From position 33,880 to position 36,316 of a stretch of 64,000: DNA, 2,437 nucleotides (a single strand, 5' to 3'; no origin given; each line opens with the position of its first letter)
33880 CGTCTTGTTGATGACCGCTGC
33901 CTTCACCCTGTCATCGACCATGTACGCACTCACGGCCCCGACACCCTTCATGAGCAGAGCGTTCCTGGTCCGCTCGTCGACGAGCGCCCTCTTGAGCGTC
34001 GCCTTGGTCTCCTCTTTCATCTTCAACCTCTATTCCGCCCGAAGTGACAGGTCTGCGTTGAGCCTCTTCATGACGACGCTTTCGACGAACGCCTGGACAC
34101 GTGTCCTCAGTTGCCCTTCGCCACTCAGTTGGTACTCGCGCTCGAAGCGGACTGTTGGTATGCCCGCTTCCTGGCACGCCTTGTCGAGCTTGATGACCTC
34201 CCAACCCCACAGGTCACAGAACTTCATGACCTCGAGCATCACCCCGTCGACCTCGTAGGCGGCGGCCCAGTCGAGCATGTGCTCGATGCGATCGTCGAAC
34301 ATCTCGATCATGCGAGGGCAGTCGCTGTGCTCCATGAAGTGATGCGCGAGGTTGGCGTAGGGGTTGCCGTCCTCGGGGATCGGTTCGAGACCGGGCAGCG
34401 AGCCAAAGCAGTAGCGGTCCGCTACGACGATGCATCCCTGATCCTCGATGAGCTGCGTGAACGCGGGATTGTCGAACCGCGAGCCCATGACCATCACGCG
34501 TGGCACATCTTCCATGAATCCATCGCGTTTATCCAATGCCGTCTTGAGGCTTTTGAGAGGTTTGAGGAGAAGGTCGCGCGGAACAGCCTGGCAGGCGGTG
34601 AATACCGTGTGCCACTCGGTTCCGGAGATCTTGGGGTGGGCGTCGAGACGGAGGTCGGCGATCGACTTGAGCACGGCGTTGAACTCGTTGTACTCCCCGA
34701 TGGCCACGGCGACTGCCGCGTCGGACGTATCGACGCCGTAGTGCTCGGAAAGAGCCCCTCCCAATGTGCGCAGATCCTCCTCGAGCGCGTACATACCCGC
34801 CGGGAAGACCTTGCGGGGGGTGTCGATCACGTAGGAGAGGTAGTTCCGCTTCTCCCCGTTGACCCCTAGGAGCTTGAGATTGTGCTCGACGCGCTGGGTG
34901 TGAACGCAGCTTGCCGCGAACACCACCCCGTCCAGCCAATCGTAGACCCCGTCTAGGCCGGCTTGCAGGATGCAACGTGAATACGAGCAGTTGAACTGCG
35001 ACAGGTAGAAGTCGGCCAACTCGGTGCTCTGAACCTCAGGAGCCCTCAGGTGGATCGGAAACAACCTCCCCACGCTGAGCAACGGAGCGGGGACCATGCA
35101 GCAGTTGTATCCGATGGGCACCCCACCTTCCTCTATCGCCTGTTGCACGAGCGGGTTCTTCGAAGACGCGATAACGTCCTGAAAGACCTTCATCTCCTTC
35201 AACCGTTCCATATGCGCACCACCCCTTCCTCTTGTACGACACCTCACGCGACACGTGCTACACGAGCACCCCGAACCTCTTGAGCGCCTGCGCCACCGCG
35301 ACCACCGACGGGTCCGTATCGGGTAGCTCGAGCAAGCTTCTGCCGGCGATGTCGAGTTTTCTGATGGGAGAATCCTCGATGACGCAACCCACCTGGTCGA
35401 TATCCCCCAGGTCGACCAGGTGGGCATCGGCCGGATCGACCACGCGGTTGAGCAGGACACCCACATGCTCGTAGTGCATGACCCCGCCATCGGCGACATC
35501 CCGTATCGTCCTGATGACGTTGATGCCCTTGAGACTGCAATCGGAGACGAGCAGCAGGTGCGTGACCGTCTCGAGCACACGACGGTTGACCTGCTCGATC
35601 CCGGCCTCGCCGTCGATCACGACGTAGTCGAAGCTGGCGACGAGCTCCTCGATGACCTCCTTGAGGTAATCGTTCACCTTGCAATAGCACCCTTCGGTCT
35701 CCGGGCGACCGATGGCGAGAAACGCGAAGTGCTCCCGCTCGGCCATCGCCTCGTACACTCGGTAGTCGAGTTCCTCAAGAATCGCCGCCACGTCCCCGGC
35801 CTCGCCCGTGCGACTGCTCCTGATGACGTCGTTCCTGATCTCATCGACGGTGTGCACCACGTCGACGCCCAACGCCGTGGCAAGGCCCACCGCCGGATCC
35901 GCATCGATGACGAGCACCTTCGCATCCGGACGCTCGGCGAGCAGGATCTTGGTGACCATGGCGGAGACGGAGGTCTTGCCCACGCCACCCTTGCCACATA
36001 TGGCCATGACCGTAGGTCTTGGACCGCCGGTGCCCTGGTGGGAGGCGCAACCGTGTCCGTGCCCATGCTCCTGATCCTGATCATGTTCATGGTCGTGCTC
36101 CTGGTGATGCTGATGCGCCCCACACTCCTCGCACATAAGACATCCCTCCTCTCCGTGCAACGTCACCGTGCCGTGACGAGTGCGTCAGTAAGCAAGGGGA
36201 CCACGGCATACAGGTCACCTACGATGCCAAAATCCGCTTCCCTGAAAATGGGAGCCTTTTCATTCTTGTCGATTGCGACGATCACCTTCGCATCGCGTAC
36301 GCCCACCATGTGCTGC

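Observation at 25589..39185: A canonical fixABCX unit split by about 8 kb of inserted genes within one 15-gene operon; no CoA-activating enzyme in cis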

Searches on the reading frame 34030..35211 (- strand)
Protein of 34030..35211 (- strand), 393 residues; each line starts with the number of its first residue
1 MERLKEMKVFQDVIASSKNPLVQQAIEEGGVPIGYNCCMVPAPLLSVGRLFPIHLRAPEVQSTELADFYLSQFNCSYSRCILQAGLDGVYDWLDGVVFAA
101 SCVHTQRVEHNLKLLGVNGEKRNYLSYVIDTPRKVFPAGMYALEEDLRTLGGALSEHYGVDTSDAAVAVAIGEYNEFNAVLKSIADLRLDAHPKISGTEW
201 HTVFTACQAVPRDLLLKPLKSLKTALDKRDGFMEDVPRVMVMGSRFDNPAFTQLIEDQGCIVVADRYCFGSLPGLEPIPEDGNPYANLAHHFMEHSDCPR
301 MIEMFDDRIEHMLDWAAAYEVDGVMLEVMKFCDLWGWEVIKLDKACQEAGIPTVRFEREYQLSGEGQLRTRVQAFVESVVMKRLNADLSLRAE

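Call 17: search_solved_structures(query=window:34030-35211:-, max_evalue=0.01, show_alignments=1)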
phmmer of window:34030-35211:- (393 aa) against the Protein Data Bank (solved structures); distinct sequences matched with E-value up to 0.01: 5.
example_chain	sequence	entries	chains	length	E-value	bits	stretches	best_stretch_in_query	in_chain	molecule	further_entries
8s02_B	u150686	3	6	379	1.9e-27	99.7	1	26-380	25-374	BzdN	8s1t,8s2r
3o3m_B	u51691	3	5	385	1.6e-20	76.9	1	18-379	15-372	beta subunit 2-hydroxyacyl-CoA dehydratase | beta-subunit 2-hydroxyacyl-CoA dehydratase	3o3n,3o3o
7yyl_C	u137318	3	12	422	9.9e-14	54.6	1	126-379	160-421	Dehydratase family protein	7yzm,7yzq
6eno_A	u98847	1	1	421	1.3e-13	54.2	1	126-378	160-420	Dehydratase family protein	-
9g87_B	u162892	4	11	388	1.6e-12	50.6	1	12-380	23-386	3-methylbenzoyl-CoA reductase gamma subunit MbdN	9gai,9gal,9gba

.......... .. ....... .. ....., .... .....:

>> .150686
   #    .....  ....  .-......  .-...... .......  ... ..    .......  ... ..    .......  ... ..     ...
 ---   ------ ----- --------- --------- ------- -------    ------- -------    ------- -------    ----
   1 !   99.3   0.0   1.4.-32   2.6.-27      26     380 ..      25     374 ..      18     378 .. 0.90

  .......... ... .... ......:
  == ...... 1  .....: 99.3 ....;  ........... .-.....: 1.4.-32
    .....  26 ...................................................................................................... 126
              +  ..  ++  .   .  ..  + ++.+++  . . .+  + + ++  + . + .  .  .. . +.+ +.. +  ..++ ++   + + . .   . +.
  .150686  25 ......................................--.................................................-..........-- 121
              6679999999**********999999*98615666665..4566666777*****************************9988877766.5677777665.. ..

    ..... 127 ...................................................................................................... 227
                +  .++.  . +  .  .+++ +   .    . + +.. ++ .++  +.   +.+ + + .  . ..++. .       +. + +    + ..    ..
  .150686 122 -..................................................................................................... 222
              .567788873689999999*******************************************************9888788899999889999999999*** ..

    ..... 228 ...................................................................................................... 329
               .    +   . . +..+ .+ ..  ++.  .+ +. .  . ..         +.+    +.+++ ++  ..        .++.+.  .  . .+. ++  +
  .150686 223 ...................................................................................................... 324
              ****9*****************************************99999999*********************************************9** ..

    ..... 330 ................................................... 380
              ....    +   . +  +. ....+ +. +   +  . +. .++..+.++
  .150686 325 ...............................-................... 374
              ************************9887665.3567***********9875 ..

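Call 33: search_protein_families(library=ncbifam, proteins=[window:34030-35211:-], max_evalue=0.001)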
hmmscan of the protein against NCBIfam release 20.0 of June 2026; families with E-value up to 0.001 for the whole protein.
window:34030-35211:- (393 aa): 5 families
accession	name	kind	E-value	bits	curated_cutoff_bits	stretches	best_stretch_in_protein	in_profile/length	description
NF040772.1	double_cubane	equivalog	8.5e-32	110.6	350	1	26-378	16-371/372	double-cubane-cluster-containing anaerobic reductase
NF052456.1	HyiscapDhHadC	equivalog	1.6e-30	106.3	700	1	8-377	6-370/372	(R)-2-hydroxyisocaproyl-CoA dehydratase subunit beta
TIGR03190.1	benz_CoA_bzdN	equivalog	7.5e-26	90.8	453.8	1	29-380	26-372/377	benzoyl-CoA reductase, bzd-type, subunit N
TIGR02263.1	benz_CoA_red_C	equivalog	1.6e-19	70.1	421.15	1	65-375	66-376/380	benzoyl-CoA reductase subunit C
TIGR03191.1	benz_CoA_bzdO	equivalog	7.9e-06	25.3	448.6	1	299-386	338-430/430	benzoyl-CoA reductase, bzd-type, subunit O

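Call 76: search_solved_structures(query=window:34030-35211:-, max_evalue=1e-10, show_alignments=4)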
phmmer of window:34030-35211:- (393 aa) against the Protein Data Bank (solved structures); distinct sequences matched with E-value up to 1e-10: 5.
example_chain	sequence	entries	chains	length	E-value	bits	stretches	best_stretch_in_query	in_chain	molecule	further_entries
8s02_B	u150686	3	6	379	1.9e-27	99.7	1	26-380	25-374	BzdN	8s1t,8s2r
3o3m_B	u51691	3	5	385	1.6e-20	76.9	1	18-379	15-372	beta subunit 2-hydroxyacyl-CoA dehydratase | beta-subunit 2-hydroxyacyl-CoA dehydratase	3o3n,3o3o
7yyl_C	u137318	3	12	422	9.9e-14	54.6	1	126-379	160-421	Dehydratase family protein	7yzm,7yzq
6eno_A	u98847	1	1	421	1.3e-13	54.2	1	126-378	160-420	Dehydratase family protein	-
9g87_B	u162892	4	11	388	1.6e-12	50.6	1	12-380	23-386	3-methylbenzoyl-CoA reductase gamma subunit MbdN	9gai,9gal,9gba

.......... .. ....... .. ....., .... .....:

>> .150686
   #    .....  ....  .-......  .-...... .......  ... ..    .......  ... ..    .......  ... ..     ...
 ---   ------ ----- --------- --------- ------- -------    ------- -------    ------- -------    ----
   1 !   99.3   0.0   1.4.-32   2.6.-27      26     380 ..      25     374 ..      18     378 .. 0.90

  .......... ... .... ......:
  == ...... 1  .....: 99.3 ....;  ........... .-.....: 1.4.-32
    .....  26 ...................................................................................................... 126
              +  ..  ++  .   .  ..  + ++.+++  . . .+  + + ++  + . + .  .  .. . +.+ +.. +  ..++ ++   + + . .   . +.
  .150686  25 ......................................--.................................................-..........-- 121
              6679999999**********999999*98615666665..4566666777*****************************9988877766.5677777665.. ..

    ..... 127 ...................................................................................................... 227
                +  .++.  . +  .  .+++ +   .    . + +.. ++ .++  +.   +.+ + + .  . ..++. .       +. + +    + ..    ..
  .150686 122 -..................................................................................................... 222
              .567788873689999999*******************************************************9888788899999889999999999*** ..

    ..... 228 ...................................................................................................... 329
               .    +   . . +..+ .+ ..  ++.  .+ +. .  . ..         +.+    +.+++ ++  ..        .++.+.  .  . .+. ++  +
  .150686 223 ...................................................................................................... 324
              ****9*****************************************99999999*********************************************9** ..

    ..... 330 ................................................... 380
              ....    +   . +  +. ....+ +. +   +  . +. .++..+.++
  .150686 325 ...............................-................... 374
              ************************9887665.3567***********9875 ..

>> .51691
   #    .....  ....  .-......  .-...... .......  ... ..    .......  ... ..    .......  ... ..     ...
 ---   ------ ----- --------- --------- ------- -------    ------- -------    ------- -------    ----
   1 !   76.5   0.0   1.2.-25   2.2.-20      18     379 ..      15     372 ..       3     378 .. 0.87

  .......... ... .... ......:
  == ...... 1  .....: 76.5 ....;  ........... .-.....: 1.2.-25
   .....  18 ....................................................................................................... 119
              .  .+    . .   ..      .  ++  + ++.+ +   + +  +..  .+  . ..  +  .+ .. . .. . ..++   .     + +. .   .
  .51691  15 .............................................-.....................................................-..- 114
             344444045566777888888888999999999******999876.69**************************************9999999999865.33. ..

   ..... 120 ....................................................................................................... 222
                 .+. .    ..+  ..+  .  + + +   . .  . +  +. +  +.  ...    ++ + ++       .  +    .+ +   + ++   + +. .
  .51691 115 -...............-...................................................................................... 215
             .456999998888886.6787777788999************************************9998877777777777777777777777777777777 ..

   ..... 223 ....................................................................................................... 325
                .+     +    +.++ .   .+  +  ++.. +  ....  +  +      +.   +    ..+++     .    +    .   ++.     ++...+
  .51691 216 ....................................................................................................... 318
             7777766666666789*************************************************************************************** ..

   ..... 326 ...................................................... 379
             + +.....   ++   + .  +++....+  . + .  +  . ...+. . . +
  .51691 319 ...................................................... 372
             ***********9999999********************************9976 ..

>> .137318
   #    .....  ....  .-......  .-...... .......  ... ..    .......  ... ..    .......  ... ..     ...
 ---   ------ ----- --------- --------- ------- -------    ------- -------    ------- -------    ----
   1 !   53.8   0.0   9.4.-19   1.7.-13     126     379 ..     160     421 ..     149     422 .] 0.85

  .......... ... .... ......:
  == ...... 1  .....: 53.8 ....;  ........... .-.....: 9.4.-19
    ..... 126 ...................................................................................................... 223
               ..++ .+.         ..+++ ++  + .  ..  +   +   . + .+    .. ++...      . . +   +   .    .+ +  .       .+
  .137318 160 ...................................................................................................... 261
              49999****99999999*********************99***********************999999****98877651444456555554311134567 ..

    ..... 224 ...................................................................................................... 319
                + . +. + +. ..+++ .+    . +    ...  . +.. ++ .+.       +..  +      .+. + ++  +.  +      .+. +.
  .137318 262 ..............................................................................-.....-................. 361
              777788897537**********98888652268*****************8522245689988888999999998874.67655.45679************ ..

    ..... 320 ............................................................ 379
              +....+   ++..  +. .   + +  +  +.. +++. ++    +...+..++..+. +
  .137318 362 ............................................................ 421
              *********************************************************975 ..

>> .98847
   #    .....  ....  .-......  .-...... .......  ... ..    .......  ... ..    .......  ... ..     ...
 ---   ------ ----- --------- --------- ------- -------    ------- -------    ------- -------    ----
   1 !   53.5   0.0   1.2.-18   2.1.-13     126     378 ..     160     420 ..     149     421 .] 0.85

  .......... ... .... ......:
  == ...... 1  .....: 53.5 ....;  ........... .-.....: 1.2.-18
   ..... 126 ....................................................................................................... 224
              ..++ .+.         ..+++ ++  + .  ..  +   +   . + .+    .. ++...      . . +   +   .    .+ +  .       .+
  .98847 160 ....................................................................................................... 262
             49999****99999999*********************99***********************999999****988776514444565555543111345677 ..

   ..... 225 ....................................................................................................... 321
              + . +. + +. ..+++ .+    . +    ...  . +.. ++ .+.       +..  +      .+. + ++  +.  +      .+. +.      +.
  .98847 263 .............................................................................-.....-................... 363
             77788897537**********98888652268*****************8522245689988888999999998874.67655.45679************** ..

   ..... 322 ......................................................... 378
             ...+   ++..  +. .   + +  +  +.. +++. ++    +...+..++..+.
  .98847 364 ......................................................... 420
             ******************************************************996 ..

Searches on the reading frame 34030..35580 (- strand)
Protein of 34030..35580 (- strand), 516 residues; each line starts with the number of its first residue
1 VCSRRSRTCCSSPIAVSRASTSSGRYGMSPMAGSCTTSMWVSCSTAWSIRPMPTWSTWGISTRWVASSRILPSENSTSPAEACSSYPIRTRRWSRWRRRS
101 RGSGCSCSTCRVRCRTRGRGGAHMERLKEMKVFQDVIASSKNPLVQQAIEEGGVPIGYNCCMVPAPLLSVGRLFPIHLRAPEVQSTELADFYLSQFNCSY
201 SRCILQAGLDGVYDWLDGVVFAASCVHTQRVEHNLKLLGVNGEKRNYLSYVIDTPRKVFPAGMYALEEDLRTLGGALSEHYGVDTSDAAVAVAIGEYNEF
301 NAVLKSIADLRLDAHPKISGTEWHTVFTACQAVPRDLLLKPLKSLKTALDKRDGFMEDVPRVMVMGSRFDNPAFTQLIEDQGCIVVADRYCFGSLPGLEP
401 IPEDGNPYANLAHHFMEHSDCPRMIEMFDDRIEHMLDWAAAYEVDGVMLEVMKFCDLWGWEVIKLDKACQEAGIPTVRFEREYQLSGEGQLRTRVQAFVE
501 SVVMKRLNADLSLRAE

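Call 6: search_protein_families(library=pfam, proteins=[window:34030-35580:-], max_evalue=0.01)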
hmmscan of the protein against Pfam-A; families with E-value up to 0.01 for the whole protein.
window:34030-35580:- (516 aa): 1 family
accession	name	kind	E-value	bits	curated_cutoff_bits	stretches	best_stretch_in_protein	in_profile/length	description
PF06050.19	HGD-D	-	5.1e-72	243.7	28.4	1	160-501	1-341/342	2-hydroxyglutaryl-CoA dehydratase, D-component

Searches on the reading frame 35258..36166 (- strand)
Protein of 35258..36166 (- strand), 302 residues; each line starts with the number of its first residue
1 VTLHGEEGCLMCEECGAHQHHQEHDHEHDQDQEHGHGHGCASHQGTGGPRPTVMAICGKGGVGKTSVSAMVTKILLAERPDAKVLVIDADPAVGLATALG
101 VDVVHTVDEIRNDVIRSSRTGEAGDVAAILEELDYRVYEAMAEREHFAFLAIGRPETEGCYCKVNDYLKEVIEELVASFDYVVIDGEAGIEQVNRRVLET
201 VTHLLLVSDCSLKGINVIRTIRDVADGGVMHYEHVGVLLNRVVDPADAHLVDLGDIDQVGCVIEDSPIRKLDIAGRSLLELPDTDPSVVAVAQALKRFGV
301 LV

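Call 6: search_protein_families(library=pfam, proteins=[window:35258-36166:-], max_evalue=0.01)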
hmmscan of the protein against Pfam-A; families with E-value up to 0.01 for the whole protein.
window:35258-36166:- (302 aa): 6 families
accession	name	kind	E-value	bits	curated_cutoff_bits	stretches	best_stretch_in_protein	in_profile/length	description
PF13614.12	AAA_31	-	3.5e-12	47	27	1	58-224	9-167/177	AAA domain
PF02374.21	ArsA_ATPase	-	2.8e-09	37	24.3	1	53-113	3-61/305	Anion-transporting ATPase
PF01656.29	CbiA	-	1.8e-08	34.8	25.4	1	54-246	2-89/125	CobQ/CobB/MinD/ParA nucleotide binding domain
PF06564.18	CBP_BcsQ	-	0.00011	22.3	21.3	1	59-209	10-146/234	Cellulose biosynthesis protein BcsQ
PF10609.15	ParA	-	0.00027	20.9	27.1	1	53-90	6-41/246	NUBPL iron-transfer P-loop NTPase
PF13479.12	AAA_24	-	0.0019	18.5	27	1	51-185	2-71/195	AAA domain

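Call 19: search_solved_structures(query=window:35258-36166:-, max_evalue=0.001)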
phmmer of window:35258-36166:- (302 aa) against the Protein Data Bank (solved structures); distinct sequences matched with E-value up to 0.001: 12.
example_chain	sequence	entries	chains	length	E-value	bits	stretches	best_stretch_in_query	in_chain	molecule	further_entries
3kje_A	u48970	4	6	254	1.8e-12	50.7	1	54-246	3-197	CO dehydrogenase/acetyl-CoA synthase complex, accessory protein CooC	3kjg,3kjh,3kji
9nbl_A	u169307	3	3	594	1.5e-07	34.6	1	51-108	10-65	Arsenite transporter ATPase-like protein,arsA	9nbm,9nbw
6non_A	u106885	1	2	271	2.7e-07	33.7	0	34-105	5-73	Cobyrinic acid ac-diamide synthase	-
6noo_A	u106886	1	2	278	2.9e-07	33.6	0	34-105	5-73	Maintenance of carboxysome positioning A protein, MCDA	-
5zme_A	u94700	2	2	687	1.2e-06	31.5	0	48-103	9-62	ATPase ARSA1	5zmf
9nbo_A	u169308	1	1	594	1.9e-06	30.9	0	51-108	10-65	Arsenite transporter ATPase-like protein,arsA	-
1f48_A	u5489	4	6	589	2.5e-06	30.5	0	51-110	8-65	ARSENITE-TRANSLOCATING ATPASE | ARSENICAL PUMP-DRIVING ATPASE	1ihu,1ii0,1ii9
6nop_B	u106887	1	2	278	3.8e-06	29.9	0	34-105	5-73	Cobyrinic acid ac-diamide synthase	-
3zq6_A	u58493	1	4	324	2.5e-05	27.2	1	51-114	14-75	PUTATIVE ARSENICAL PUMP-DRIVING ATPASE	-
1ion_A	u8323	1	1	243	0.00023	24.1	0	54-212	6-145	PROBABLE CELL DIVISION INHIBITOR MIND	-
1g3q_A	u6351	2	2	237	0.00039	23.3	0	54-209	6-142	CELL DIVISION INHIBITOR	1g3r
6iub_A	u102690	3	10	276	0.00092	22.1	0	42-101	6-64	SpoOJ regulator (Soj)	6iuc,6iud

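Call 33: search_protein_families(library=ncbifam, proteins=[window:35258-36166:-], max_evalue=0.001)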
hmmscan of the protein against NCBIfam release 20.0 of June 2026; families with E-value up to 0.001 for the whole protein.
window:35258-36166:- (302 aa): 12 families
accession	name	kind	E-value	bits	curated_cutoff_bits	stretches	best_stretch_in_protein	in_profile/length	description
TIGR01969.1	minD_arch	subfamily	4.7e-11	42.3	201.75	1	53-287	3-219/251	cell division ATPase MinD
TIGR01968.1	minD_bact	equivalog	1.9e-10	40.5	212.9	1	165-216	98-149/261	septum site-determining protein MinD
TIGR00345.1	GET3_arsA_TRC40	subfamily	5.3e-09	36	135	1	56-111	2-55/299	TRC40/GET3/ArsA family transport-energizing ATPase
TIGR03815.1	CpaE_hom_Actino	equivalog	7e-08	32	154.45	1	52-215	113-259/340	septum site-determining protein Ssd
NF041546.1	ParA_partition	equivalog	8e-08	32.1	180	1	56-148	5-92/203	ParA family partition ATPase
TIGR03371.1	cellulose_yhjQ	equivalog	4e-07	29.8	157.85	1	53-209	3-145/246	cellulose biosynthesis protein BcsQ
NF047398.1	AAA_KGGVGR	domain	5.9e-07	30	90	1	57-201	9-164/190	KGGVGR-motif variant AAA ATPase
NF053621.1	ATPseBagBMYCTU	equivalog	1.1e-06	27.9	521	1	51-107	12-66/371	ATPase BagB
TIGR04291.1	arsen_driv_ArsA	equivalog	5.2e-06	25.4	650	1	55-110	7-60/565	arsenical pump-driving ATPase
NF041417.1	ArsA_halo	exception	6.9e-06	25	800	1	56-118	17-76/617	arsenical pump-driving ATPase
TIGR01281.1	DPOR_bchL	equivalog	6.6e-05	22.4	345.15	0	53-112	2-59/268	ferredoxin:protochlorophyllide reductase (ATP-dependent) iron-sulfur ATP-binding protein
NF041283.1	PrgP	equivalog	0.00011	21.6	400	1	57-192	9-137/297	ParA superfamily DNA segregation protein PrgP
